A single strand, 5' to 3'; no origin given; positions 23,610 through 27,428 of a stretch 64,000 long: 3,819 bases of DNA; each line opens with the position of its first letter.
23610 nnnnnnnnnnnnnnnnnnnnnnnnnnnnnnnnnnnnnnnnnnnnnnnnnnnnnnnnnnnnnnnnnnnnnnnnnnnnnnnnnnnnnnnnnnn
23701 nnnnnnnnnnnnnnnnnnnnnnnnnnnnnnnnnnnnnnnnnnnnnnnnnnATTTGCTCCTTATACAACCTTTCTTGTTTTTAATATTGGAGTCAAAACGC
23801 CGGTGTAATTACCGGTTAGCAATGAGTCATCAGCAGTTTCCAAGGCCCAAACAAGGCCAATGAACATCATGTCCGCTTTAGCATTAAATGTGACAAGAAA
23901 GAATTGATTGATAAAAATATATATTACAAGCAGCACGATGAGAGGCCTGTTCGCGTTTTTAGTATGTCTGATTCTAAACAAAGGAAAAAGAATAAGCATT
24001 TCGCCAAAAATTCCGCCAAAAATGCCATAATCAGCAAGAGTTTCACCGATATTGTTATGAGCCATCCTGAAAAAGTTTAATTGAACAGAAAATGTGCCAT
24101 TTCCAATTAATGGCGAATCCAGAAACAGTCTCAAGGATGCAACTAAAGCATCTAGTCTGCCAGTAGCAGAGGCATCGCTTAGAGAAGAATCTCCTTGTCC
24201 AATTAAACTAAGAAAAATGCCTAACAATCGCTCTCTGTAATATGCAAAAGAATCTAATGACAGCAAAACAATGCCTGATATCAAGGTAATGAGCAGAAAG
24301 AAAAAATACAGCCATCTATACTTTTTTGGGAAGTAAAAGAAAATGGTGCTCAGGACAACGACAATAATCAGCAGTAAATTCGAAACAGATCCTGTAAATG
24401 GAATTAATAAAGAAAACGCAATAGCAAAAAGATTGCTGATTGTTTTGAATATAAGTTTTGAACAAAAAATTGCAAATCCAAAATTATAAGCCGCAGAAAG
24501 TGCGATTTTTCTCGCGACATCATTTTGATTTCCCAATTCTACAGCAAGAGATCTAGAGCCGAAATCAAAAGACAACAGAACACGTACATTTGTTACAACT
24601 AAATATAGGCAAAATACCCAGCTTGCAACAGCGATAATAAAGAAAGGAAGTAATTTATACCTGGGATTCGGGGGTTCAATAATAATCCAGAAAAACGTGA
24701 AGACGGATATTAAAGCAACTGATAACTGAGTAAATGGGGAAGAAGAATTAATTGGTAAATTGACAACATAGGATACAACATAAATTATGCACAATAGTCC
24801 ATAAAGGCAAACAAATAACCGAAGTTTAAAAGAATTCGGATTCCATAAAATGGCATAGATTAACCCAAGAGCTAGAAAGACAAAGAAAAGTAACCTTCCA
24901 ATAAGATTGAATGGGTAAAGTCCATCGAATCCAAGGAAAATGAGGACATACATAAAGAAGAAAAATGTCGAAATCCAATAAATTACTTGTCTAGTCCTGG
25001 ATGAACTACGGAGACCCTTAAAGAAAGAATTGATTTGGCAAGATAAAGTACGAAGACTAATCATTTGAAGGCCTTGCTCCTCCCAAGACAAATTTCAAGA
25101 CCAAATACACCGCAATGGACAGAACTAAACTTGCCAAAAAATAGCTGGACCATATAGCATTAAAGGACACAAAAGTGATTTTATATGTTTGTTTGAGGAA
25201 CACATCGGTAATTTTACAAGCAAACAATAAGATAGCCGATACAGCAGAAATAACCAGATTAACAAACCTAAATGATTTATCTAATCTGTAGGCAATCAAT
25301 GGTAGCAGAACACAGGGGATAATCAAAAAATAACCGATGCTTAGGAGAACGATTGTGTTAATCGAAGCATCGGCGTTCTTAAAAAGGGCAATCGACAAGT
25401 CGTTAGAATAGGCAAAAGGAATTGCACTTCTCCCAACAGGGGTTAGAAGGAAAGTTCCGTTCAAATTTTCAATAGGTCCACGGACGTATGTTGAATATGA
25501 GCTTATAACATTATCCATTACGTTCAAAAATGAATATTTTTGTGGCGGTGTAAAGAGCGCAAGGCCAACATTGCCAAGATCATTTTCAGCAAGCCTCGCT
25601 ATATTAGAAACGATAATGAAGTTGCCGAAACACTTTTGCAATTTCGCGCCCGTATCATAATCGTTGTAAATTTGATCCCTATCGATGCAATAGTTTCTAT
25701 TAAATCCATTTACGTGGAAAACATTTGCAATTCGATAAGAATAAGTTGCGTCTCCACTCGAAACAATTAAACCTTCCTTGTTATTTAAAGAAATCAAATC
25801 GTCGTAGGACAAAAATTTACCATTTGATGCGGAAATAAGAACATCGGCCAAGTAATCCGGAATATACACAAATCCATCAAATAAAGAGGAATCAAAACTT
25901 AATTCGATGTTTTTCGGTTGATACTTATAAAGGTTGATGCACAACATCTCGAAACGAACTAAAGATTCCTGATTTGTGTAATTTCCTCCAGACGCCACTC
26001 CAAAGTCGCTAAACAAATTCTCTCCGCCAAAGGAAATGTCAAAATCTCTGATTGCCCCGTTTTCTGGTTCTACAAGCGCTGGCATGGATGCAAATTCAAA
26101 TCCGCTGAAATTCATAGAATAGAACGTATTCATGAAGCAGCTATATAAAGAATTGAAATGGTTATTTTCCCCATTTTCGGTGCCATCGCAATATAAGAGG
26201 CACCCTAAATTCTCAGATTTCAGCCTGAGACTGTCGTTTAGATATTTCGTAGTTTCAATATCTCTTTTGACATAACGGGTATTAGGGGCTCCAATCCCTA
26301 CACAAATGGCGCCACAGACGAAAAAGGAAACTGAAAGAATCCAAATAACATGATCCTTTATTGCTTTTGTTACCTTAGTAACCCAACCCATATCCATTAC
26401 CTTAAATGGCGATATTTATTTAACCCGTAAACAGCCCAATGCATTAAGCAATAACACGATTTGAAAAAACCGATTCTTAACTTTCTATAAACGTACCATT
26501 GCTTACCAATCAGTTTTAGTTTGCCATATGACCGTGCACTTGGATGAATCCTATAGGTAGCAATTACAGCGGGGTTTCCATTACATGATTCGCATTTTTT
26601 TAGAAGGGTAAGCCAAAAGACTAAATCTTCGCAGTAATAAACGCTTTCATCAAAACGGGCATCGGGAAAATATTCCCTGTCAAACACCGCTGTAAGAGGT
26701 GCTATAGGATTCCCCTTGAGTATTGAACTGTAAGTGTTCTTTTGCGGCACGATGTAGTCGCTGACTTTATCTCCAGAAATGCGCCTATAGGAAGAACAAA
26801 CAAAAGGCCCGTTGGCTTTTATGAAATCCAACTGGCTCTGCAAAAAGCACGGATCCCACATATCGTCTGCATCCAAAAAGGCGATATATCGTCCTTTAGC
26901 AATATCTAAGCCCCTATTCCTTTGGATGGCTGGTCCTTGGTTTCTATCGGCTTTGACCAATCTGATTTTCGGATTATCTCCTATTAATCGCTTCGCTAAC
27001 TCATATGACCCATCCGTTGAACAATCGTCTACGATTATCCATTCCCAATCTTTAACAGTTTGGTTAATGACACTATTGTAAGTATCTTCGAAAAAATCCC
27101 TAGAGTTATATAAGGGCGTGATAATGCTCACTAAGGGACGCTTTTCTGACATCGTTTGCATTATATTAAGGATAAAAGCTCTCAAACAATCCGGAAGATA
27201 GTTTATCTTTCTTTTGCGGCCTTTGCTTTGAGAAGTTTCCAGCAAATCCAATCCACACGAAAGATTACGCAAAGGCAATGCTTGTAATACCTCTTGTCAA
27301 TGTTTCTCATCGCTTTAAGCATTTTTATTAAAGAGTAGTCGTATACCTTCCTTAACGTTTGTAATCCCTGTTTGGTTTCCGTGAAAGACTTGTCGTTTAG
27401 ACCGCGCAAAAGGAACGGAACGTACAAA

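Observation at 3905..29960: A low-GC genomic island of about 26 kb carrying defence-like, polysaccharide and fructosidase modules, with no recognisable mobility gene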

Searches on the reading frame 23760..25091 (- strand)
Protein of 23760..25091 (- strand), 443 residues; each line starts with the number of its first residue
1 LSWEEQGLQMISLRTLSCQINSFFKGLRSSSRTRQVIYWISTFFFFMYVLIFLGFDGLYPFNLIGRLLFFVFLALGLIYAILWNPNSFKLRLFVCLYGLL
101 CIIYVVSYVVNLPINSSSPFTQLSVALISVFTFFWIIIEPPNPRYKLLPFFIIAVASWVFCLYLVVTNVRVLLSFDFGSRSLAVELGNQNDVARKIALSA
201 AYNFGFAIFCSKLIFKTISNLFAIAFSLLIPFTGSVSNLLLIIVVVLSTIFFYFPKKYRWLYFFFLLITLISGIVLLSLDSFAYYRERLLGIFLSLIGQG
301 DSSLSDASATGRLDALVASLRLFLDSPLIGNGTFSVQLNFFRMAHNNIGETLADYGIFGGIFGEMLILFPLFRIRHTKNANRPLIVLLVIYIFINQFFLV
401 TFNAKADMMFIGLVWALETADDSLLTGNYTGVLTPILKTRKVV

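Call 5: search_protein_families(library=pfam, proteins=[window:23760-25091:-], max_evalue=0.01)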
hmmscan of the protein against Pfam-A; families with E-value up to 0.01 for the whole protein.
window:23760-25091:- (443 aa): 1 family
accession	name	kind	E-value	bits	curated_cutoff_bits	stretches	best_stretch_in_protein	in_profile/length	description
PF04932.20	Wzy_C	-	4.5e-11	43.2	31.7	1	222-361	2-146/149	O-Antigen ligase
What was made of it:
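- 23760..25091 (-): Wzy-type polymerase (O-antigen ligase family), 443 aa, with 10 hydrophobic segments. Pfam Wzy_C at 43.2 bits against a cut-off of 31.7 (call 5).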

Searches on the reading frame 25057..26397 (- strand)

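Call 5: search_protein_families(library=pfam, proteins=[window:25057-26397:-], max_evalue=0.01)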
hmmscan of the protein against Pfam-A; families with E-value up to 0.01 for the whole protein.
window:25057-26397:- (446 aa): 0 families

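Call 11: search_protein_families(library=padloc, proteins=[window:25057-26397:-], max_evalue=0.01)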
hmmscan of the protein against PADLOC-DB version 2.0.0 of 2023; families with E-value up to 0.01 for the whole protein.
window:25057-26397:- (446 aa): 0 families

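Call 26: search_protein_families(library=ncbifam, proteins=[window:25057-26397:-], max_evalue=0.1)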
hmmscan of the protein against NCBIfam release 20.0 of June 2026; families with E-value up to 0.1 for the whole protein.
window:25057-26397:- (446 aa): 1 family
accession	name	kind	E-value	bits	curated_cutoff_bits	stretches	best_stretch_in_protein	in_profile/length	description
NF005808.0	PRK07668.1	subfamily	0.02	14.3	232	1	335-434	92-194/254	hypothetical protein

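Call 91: search_protein_families(library=pfam, proteins=[window:25057-26397:-], max_evalue=10)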
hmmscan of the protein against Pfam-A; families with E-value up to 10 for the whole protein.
window:25057-26397:- (446 aa): 1 family
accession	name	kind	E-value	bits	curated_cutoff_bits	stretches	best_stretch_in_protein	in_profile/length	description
PF08006.16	HAAS_TM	-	0.16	12.5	28.3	1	338-433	8-103/117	HAAS transmembrane region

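Call 104: search_protein_families(library=phrogs, proteins=[window:25057-26397:-], max_evalue=0.001)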
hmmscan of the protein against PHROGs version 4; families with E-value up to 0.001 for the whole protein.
window:25057-26397:- (446 aa): 0 families

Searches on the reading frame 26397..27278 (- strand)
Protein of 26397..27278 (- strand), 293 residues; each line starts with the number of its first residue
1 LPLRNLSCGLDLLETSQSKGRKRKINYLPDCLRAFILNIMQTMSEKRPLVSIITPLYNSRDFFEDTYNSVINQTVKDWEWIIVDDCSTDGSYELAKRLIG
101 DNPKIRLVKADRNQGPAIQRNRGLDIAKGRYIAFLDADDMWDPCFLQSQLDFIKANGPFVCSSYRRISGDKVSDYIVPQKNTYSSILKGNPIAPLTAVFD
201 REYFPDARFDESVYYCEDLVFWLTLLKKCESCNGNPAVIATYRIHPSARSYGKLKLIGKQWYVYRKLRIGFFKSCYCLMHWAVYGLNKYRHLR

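Call 5: search_protein_families(library=pfam, proteins=[window:26397-27278:-], max_evalue=0.01)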
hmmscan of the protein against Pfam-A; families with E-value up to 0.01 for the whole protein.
window:26397-27278:- (293 aa): 3 families
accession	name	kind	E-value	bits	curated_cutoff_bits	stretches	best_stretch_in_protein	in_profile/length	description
PF00535.33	Glycos_transf_2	-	3e-35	122.1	23.3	1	51-176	1-127/168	Glycosyl transferase family 2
PF10111.15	Glyco_tranf_2_2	-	1.2e-10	41.8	27.3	1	51-154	1-107/276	Glycosyltransferase like family 2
PF13641.12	Glyco_tranf_2_3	-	0.00018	22.1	27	1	50-153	3-111/230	Glycosyltransferase like family 2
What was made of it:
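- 26397..27278 (-): Family-2 glycosyltransferase, 293 aa. Pfam at 3e-35 (call 5).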
